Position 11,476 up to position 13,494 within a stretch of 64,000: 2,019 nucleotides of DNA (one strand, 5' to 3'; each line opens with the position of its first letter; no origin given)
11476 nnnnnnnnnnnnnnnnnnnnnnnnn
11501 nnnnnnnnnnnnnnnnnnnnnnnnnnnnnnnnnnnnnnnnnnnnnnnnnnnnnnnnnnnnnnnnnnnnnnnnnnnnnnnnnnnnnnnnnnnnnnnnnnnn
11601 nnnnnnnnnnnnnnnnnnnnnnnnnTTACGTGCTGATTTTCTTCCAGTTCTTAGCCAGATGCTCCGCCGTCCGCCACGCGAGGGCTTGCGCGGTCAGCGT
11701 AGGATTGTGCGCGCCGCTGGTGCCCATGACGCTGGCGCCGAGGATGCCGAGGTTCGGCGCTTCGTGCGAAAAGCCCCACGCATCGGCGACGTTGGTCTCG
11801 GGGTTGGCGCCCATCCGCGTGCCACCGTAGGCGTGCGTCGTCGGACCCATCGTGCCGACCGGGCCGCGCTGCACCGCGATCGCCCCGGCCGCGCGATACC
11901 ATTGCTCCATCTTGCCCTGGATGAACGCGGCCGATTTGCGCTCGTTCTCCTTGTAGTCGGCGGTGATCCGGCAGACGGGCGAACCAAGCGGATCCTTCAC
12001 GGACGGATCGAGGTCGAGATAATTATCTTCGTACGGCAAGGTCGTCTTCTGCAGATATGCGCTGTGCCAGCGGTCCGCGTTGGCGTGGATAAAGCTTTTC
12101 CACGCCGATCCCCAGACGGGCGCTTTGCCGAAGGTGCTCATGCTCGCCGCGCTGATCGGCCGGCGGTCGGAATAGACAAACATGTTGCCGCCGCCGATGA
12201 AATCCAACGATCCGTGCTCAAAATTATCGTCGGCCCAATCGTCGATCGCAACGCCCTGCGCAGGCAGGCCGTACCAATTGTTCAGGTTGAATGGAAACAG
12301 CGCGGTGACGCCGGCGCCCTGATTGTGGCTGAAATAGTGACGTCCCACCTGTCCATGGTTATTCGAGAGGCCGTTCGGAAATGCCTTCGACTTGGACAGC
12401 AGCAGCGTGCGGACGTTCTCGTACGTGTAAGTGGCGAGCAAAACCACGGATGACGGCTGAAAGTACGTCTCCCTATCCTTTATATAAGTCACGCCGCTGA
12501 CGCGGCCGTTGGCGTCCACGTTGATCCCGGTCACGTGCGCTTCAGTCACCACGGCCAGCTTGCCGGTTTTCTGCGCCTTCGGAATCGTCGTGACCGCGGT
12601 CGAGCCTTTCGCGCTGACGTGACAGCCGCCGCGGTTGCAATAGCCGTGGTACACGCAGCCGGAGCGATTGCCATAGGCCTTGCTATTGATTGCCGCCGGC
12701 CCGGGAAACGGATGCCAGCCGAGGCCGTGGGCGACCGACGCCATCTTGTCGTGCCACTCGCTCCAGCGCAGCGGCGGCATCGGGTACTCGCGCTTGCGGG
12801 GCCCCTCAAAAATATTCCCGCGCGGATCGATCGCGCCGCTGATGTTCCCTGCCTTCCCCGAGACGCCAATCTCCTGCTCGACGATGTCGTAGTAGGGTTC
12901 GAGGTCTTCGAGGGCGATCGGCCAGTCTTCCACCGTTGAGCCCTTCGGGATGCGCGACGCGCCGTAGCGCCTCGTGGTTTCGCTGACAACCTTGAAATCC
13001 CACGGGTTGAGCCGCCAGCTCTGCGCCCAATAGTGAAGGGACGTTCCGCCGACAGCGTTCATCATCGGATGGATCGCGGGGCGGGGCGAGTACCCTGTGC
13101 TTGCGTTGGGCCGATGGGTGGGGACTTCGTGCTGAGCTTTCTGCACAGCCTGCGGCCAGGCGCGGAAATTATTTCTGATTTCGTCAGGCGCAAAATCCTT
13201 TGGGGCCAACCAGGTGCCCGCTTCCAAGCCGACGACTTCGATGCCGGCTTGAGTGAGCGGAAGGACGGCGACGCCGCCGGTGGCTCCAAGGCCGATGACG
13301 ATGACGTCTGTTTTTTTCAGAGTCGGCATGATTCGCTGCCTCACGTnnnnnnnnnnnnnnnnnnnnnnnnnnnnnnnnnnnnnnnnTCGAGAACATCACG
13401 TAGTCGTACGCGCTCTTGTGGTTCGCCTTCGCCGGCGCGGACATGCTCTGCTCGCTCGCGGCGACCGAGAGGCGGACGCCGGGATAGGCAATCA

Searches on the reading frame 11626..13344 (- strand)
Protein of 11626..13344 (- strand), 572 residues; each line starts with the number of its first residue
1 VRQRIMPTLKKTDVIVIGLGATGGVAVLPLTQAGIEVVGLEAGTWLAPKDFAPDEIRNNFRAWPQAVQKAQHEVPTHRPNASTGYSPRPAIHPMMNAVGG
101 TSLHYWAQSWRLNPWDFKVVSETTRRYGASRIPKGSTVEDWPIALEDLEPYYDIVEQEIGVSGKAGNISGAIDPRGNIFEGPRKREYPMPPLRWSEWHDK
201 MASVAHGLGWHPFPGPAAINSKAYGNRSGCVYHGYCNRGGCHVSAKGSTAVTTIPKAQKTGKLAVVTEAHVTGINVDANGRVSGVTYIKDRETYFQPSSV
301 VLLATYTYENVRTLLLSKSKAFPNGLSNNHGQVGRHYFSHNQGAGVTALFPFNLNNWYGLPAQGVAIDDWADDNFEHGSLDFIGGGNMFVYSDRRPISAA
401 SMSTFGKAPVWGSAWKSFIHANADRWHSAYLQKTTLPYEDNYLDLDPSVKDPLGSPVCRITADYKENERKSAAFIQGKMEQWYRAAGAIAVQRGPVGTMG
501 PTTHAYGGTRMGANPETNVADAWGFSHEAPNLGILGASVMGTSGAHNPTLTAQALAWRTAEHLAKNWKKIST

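Call 4: search_protein_families(library=pfam, proteins=[window:11626-13344:-], max_evalue=1)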
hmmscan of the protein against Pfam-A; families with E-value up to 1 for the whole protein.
window:11626-13344:- (572 aa): 3 families
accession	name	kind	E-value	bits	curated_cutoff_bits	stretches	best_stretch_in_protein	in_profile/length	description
PF05199.19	GMC_oxred_C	-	9.1e-15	55.9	24.6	1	437-556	1-139/139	GMC oxidoreductase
PF00732.25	GMC_oxred_N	-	1.4e-06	28.8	23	1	225-317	106-200/218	GMC oxidoreductase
PF00899.27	ThiF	-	0.21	11.1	28.1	1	8-39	17-48/238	ThiF family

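Call 11: find_encoding_contigs(protein=window:11626-13344:-, flank=10000, max_places=10)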
Protein window:11626-13344:- (572 aa): no gene with exactly this product is on record in the collection.
